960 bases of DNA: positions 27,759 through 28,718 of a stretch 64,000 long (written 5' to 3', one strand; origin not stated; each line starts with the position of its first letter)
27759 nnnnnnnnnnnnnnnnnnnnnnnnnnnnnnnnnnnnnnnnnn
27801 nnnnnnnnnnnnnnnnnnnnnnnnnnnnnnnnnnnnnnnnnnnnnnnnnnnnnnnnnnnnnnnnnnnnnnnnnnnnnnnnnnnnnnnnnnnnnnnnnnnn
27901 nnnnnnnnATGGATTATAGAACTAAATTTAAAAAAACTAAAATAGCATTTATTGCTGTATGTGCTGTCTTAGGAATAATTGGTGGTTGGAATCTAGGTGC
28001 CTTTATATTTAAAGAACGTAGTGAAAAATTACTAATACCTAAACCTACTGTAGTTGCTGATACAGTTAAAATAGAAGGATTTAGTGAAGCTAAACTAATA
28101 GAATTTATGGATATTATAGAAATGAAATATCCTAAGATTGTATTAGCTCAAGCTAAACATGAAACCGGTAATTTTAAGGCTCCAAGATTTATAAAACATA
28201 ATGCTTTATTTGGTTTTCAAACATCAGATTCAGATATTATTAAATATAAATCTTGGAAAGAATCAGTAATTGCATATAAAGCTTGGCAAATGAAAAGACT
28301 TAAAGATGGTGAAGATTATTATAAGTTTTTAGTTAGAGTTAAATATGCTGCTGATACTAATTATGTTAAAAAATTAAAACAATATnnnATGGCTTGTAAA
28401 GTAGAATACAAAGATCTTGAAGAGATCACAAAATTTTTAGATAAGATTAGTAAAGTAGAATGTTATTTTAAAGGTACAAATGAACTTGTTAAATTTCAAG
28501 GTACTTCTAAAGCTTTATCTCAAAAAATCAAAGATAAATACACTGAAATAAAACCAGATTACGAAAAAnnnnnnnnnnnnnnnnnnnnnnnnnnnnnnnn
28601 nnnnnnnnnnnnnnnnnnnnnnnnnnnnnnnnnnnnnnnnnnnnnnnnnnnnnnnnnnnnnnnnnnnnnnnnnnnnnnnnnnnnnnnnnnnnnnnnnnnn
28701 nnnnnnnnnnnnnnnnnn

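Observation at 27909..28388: SAR-type glucosaminidase lysin inside the replication block, separate from a second lysis module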

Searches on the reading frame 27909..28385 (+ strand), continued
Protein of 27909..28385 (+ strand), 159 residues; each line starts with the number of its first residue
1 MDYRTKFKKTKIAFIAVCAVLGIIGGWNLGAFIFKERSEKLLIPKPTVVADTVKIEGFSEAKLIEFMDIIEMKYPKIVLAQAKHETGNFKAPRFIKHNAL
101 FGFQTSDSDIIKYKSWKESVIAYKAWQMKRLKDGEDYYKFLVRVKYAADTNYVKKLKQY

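Call 31: find_encoding_contigs(protein=P0097, flank=6000, max_places=2)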
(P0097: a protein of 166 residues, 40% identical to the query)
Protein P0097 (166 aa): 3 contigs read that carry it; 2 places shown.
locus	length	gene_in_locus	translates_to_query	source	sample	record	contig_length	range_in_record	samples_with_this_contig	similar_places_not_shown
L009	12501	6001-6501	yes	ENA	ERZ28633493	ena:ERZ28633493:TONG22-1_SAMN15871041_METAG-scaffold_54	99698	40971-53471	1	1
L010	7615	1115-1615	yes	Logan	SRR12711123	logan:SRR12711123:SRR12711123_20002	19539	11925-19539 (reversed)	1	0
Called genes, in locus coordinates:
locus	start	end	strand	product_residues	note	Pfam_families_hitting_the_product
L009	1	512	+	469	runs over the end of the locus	PF05731:TROVE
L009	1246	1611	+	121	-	-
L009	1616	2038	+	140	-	-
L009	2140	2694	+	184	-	PF00156:Pribosyltran (weak)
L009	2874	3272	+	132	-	-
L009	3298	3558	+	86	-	-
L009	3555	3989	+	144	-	-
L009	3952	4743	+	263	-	-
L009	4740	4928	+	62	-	-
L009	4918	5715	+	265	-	PF01145:Band_7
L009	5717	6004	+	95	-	-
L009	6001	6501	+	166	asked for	PF01832:Glucosaminidase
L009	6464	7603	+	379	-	PF04851:ResIII (faint), PF00271:Helicase_C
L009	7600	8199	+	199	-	-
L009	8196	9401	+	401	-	-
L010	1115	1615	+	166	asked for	PF01832:Glucosaminidase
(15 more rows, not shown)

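Call 32: find_encoding_contigs(protein=P0101, flank=6000, max_places=2)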
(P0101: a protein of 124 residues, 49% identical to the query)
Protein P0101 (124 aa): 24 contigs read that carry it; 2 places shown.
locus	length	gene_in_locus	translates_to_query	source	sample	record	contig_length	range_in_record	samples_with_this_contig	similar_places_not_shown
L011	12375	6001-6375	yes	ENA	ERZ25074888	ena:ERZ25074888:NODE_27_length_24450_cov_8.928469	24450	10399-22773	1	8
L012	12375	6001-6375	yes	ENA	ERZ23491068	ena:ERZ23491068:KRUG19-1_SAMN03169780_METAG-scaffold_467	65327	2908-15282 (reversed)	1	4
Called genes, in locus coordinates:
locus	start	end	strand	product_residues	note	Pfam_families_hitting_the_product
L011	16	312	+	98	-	-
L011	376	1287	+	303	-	PF06067:DUF932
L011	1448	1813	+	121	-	-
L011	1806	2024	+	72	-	-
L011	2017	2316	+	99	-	-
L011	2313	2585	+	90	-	-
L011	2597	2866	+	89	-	-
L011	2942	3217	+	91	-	PF14090:HTH_39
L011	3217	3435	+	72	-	-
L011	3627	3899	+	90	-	-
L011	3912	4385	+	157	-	-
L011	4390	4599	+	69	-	-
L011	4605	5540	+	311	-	PF04098:Rad52_Rad22 (weak)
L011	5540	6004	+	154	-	-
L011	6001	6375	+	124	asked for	PF01832:Glucosaminidase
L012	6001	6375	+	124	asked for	PF01832:Glucosaminidase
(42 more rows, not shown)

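Call 33: find_encoding_contigs(protein=P0090, flank=6000, max_places=2)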
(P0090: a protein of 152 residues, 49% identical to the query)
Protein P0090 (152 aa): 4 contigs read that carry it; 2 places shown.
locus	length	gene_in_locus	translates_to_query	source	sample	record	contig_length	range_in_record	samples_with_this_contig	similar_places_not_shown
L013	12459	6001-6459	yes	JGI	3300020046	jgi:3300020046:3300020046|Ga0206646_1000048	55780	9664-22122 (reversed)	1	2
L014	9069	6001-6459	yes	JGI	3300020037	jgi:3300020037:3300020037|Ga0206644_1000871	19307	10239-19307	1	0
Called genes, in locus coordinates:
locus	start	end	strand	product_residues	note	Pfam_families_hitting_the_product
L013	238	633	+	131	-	-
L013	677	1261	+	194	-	-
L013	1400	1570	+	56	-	-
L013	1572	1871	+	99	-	-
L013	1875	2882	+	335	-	PF13155:Toprim_2 (weak)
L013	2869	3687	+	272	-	PF07453:NUMOD1 (faint)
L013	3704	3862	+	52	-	-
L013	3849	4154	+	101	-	-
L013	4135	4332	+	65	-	-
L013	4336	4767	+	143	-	-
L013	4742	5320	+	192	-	-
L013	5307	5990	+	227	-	PF01541:GIY-YIG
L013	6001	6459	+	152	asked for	PF01832:Glucosaminidase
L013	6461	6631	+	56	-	-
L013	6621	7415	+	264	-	-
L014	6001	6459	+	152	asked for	PF01832:Glucosaminidase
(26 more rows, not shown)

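Call 46: predict_structure(alignment_id=A1)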
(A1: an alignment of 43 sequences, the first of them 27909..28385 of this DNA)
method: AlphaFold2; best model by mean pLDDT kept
length: 159 residues; sequences in the alignment: 43
mean_pLDDT: 86.6   pTM: 0.61
mean pLDDT of the five models: 86.6, 85.2, 85.0, 83.2, 83.0
residues with pLDDT >= 90: 100; 70-90: 37; 50-70: 19; < 50: 3
segments of 3 or more residues with pLDDT < 50: none
pLDDT, mean of each block of 10 residues (from residue 1): 78 93 91 72 55 69 94 96 94 91 87 94 96 94 90 92
secondary structure, 60 per line:
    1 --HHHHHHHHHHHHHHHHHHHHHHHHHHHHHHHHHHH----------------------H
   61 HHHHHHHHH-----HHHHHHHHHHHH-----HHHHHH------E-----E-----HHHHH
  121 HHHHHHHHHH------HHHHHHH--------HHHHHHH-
elements in order: H3-37 H60-69 H75-86 H92-97 H116-130 H137-143 H152-158

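Call 48: fold_search(model_id=the predicted structure, library=pdb)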
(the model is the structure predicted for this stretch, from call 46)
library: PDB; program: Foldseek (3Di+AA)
matches with E <= 10: 32; with E <= 0.001: 1
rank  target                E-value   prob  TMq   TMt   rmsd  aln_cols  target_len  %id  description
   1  4qdn                  6.5e-04  1.00  0.45  0.58   4.6       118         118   26  Crystal Structure of the endo-beta-N-acetylglucosaminidase from Thermotoga maritima (released 2014-11-12)
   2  3fi7                  4.6e-03  1.00  0.45  0.41   5.3       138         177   20  Crystal Structure of the autolysin Auto (Lmo1076) from Listeria monocytogenes, catalytic domain (released 2009-04-07)
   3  4kt3_A                7.0e-03  1.00  0.48  0.53   4.2       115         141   14  Structure of a type VI secretion system effector-immunity complex from Pseudomonas protegens (released 2013-07-31)
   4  7qfu                  2.4e-02  1.00  0.44  0.44   5.7       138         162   19  Crystal Structure of AtlA catalytic domain from Enterococcus feacalis (released 2022-09-21)
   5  5dn4                  3.2e-02  1.00  0.44  0.44   4.5       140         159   16  Structure of the glycoside hydrolase domain from Salmonella typhimurium FlgJ (released 2016-02-24)
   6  2zyc                  3.6e-02  1.00  0.45  0.46   4.4       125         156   18  Crystal structure of peptidoglycan hydrolase from Sphingomonas sp. A1 (released 2009-02-03)
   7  8yxk_A                4.1e-02  0.99  0.41  0.42   6.2       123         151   18  X-ray structure of Clostridioides difficile endolysin Ecd09610 glucosaminidase domain. (released 2024-05-15)
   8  3vwo                  4.9e-02  1.00  0.44  0.46   4.6       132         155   17  Crystal structure of peptidoglycan hydrolase mutant from Sphingomonas sp. A1 (released 2013-09-04)
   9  7pj3                  5.9e-02  0.99  0.43  0.26   7.9       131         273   14  Crystal structure of catalytic domain in open conformation of LytB from Streptococcus pneumoniae (released 2022-09-07)
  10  7pj4                  6.3e-02  0.99  0.33  0.20   8.6        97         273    9  Crystal structure of catalytic domain in closed conformation of LytB (E585Q)from Streptococcus pneumoniae (released 2022-09-07)
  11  3k3t                  1.9e-01  0.96  0.44  0.46   4.3       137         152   15  E185A mutant of peptidoglycan hydrolase from Sphingomonas sp. A1 (released 2010-07-14)
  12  5dn5_A                2.1e-01  0.97  0.45  0.47   4.7       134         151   18  Structure of a C-terminally truncated glycoside hydrolase domain from Salmonella typhimurium FlgJ (released 2016-02-24)
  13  4q2w                  3.9e-01  0.75  0.38  0.24   9.3       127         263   15  Crystal Structure of pneumococcal peptidoglycan hydrolase LytB (released 2014-07-16)
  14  5dn5_C                6.3e-01  0.66  0.40  0.43   5.2       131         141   14  Structure of a C-terminally truncated glycoside hydrolase domain from Salmonella typhimurium FlgJ (released 2016-02-24)
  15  4pi7_A                8.1e-01  0.66  0.43  0.32   5.6       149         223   15  Crystal structure of S. Aureus Autolysin E in complex with disaccharide NAM-NAG (released 2015-10-14)
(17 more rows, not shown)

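Call 49: search_dna_similar(query=window:27909-28385:+, collection=phages, mode=protein, max_rows=60, max_evalue=0.01, rows=spread)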
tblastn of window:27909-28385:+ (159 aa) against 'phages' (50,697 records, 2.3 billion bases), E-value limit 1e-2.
Records with a match: 66; places in all: 66; records where one place covers at least 80% of the query: 12.
Best place of each record, by identity: <60% 66.
By first word of the organism name: Bacteroides 35; Cellulophaga 11; uncultured 10; Flavobacterium 4; Bacteriophage 2; IAS 2; Kolpuevirus 1; Kehishuvirus 1.
By host as written in the record: Bacteroides intestinalis DSM 108646 24; - 12; Cellulophaga sp. HaHaR_3_176 5; Flavobacterium sp. LMO8 4; Bacteroides cellulosilyticus 2; Bacteroides thetaiotaomicron VPI-5484 2; Bacteroides intestinalis APC919/174 2; Homo sapiens 2; and 11 more.
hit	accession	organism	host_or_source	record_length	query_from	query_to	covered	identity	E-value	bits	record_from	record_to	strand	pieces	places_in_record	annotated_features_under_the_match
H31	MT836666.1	Bacteriophage sp.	human fecal samples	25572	4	158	97%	33.3%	4e-15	77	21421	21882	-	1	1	record has no annotation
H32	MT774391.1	uncultured phage cr126_1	human feces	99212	2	157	98%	32.5%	2e-16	81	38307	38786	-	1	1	glycoside hydrolase/peptidoglycan hydrolase | hypothetical protein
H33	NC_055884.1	uncultured phage cr126_1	human feces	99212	2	157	98%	32.5%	2e-16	81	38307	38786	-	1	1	glycoside hydrolase/peptidoglycan hydrolase | hypothetical protein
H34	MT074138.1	Bacteroides phage DAC17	Bacteroides thetaiotaomicron VPI-5486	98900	14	157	91%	34.9%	1e-15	79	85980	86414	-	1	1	hypothetical protein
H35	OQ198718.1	Kolpuevirus sp. 'frurule'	Bacteroides cellulosilyticus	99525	14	157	91%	34.2%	8e-15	76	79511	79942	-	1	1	hypothetical protein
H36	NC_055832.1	Bacteroides phage DAC15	Bacteroides thetaiotaomicron VPI-5484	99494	14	157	91%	34.2%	2e-14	75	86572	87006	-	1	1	hypothetical protein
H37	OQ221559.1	Bacteroides phage PhiCrAssBcn24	Bacteroides intestinalis DSM 108646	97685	45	158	72%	38.5%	3e-14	74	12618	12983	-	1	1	glycoside hydrolase/peptidoglycan hydrolase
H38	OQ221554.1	Bacteroides phage PhiCrAssBcn19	Bacteroides intestinalis DSM 108646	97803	45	158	72%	38.5%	3e-14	74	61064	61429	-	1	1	glycoside hydrolase/peptidoglycan hydrolase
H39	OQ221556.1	Bacteroides phage PhiCrAssBcn21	Bacteroides intestinalis DSM 108646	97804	45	158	72%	38.5%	3e-14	74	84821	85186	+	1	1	glycoside hydrolase/peptidoglycan hydrolase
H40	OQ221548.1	Bacteroides phage PhiCrAssBcn13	Bacteroides intestinalis DSM 108646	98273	45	158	72%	38.5%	3e-14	74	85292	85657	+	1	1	glycoside hydrolase/peptidoglycan hydrolase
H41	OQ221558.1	Bacteroides phage PhiCrAssBcn23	Bacteroides intestinalis DSM 108646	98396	45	158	72%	38.5%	3e-14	74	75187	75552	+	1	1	glycoside hydrolase/peptidoglycan hydrolase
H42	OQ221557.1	Bacteroides phage PhiCrAssBcn22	Bacteroides intestinalis DSM 108646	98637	45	158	72%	38.5%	3e-14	74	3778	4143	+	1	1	glycoside hydrolase/peptidoglycan hydrolase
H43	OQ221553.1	Bacteroides phage PhiCrAssBcn18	Bacteroides intestinalis DSM 108646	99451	45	158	72%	38.5%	3e-14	74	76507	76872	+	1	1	glycoside hydrolase/peptidoglycan hydrolase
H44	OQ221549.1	Bacteroides phage PhiCrAssBcn14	Bacteroides intestinalis DSM 108646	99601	45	158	72%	38.5%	3e-14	74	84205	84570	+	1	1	glycoside hydrolase/peptidoglycan hydrolase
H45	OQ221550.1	Bacteroides phage PhiCrAssBcn15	Bacteroides intestinalis DSM 108646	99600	45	158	72%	38.5%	3e-14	74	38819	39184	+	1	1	glycoside hydrolase/peptidoglycan hydrolase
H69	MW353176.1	Flavobacterium phage vB_FspM_immuto_3-5A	Flavobacterium sp. LMO8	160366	58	158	64%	38.6%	4e-14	74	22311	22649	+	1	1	mannosyl-glycoprotein endo-beta-N-acetylglucosaminidase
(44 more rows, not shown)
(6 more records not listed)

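Call 51: get_annotated_region(hit=H69, flank=5000)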
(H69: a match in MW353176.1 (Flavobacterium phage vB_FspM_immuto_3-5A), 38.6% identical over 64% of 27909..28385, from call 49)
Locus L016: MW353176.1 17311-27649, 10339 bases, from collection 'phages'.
description: Flavobacterium phage vB_FspM_immuto_3-5A, complete genome.
organism: Flavobacterium phage vB_FspM_immuto_3-5A (NCBI taxid 2801478)
taxonomy: Viruses; Duplodnaviria; Heunggongvirae; Uroviricota; Caudoviricetes; Immutovirus
host: Flavobacterium sp. LMO8; source: Baltic Sea mesocosm; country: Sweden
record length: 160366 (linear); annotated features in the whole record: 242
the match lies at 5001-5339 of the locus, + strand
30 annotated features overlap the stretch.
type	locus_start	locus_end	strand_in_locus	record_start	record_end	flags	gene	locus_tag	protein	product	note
CDS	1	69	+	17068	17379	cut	-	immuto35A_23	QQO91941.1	hypothetical protein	-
CDS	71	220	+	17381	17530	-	-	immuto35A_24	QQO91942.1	hypothetical protein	-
CDS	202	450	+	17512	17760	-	-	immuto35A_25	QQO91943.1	hypothetical protein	-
CDS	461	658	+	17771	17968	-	-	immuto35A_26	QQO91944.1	hypothetical protein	-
CDS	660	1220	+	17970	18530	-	-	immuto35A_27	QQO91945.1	hypothetical protein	-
CDS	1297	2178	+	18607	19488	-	-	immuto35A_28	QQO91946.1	7-cyano-7-deazaguanine synthase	7-cyano-7-deazaguanine synthase (queuosine biosynthesis), QueC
CDS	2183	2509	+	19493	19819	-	-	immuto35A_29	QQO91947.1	hypothetical protein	-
CDS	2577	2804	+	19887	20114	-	-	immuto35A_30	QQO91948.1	YcfL protein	Uncharacterized conserved protein, YcfL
CDS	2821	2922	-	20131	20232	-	-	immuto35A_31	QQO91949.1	hypothetical protein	-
tRNA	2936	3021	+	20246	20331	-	-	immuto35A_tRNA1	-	tRNA-Cys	-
CDS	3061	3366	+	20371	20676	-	-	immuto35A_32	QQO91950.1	hypothetical protein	-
CDS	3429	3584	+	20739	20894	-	-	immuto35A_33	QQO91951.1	hypothetical protein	-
tRNA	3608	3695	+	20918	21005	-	-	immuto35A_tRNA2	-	tRNA-Ser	-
tRNA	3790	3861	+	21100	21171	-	-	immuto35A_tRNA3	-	tRNA-Glu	-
tRNA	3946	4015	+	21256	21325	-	-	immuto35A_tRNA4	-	tRNA-Gln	-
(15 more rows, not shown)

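Call 61: search_solved_structures(query=A1, max_evalue=0.1, show_alignments=2)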
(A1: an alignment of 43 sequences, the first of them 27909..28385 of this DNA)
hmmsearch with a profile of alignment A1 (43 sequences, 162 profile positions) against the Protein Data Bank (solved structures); distinct sequences matched with E-value up to 0.1: 10.
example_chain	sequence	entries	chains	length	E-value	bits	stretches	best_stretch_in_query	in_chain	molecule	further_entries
4qdn_A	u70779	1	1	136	3.2e-07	33.6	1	76-155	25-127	Flagellar protein FlgJ [peptidoglycan hydrolase]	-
5t1q_A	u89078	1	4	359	1.3e-05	28.3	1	74-159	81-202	N-acetylmuramoyl-L-alanine amidase domain-containing protein SAOUHSC_02979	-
7qfu_A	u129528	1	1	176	4.1e-05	26.7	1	73-158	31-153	Peptidoglycan hydrolase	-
3fi7_A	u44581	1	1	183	0.00054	23.1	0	70-158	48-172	Lmo1076 protein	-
3vwo_A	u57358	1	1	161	0.0018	21.4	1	77-158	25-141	Peptidoglycan hydrolase FlgJ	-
2zyc_A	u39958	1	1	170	0.0022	21.1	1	77-158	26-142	Peptidoglycan hydrolase FlgJ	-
5dn5_A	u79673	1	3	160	0.0026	20.9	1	75-159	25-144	Peptidoglycan hydrolase FlgJ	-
5dn4_A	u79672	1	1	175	0.003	20.7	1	75-159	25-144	Peptidoglycan hydrolase FlgJ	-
8yxk_A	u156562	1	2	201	0.0032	20.6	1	61-105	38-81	Phage cell wall hydrolase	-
3k3t_A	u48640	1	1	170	0.068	16.3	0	78-158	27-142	Peptidoglycan hydrolase FlgJ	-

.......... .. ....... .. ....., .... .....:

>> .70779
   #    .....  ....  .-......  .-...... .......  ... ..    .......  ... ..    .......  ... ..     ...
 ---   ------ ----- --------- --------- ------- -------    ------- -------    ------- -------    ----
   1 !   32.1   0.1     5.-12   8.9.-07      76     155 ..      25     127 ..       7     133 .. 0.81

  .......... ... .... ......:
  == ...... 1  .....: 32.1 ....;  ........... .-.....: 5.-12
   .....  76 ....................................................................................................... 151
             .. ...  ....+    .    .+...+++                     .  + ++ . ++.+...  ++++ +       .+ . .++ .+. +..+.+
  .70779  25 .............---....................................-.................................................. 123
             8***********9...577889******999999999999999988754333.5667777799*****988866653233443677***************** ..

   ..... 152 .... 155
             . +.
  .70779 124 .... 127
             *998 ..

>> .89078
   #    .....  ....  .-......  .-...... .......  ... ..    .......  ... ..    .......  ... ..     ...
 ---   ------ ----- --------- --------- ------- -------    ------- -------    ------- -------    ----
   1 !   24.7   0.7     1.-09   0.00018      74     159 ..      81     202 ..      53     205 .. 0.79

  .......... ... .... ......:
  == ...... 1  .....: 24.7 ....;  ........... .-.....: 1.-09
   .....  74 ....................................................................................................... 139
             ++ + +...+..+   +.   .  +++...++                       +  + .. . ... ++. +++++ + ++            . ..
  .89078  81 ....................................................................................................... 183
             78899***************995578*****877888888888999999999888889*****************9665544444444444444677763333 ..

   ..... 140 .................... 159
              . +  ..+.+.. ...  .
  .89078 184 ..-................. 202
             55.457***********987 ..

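Call 64: find_related_loci(query=A1, collection=viral_contigs, flank=6000)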
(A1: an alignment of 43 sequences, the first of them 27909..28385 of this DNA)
Query A1 (159 aa) in viral_contigs; peptide patterns used: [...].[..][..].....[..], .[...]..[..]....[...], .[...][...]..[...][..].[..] (x = any residue, [..] = any of these).
599 stretches matched a pattern (row limit reached: there are more); 393 encode a relative of the query (tblastn E <= 1e-3); the best 80 are kept; 80 distinct loci.
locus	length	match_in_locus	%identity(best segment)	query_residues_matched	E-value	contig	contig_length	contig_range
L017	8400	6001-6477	83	1-159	9e-88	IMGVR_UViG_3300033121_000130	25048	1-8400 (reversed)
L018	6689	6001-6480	73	1-159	2e-77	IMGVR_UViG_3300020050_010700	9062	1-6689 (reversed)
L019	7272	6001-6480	73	1-159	2e-77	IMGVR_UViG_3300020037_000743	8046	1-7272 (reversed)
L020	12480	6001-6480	68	1-159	1e-72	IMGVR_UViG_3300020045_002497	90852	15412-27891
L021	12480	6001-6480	66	1-159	2e-69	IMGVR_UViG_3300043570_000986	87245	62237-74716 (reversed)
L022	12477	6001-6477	65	1-159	2e-67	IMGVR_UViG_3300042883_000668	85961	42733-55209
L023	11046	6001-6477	61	1-159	2e-66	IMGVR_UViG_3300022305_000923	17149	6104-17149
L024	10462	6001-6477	64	1-159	5e-66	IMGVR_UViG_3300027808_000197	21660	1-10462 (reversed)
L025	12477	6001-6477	64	1-159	5e-66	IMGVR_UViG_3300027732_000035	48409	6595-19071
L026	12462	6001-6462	64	1-159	5e-65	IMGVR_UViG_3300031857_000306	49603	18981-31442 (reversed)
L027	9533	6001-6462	64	1-159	5e-65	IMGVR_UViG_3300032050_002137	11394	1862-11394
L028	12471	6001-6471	60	1-159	4e-60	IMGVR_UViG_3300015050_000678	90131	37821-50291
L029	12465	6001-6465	59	1-159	3e-58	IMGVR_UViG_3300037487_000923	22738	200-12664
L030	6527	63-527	58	1-159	2e-56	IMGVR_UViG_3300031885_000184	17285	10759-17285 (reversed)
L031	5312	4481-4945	56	1-159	6e-54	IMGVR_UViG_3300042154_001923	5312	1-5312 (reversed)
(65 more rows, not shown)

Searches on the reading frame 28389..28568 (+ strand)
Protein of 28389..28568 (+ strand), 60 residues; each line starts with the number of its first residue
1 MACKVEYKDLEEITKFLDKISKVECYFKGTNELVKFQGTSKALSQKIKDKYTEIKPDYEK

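Call 3: search_protein_families(library=pfam, proteins=[window:28389-28568:+], max_evalue=0.1)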
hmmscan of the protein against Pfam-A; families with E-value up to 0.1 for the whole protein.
window:28389-28568:+ (60 aa): 2 families
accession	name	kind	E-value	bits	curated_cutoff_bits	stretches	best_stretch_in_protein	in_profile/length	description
PF12207.13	DUF3600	-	0.043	14.2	26.5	1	7-60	42-95/160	Domain of unknown function (DUF3600)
PF09251.16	PhageP22-tail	-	0.085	11.7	25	1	19-52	111-144/552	Salmonella phage P22 tail-spike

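Call 4: search_protein_families(library=phrogs, proteins=[window:28389-28568:+], max_evalue=0.01)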
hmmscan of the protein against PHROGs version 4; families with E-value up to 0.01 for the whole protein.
window:28389-28568:+ (60 aa): 0 families
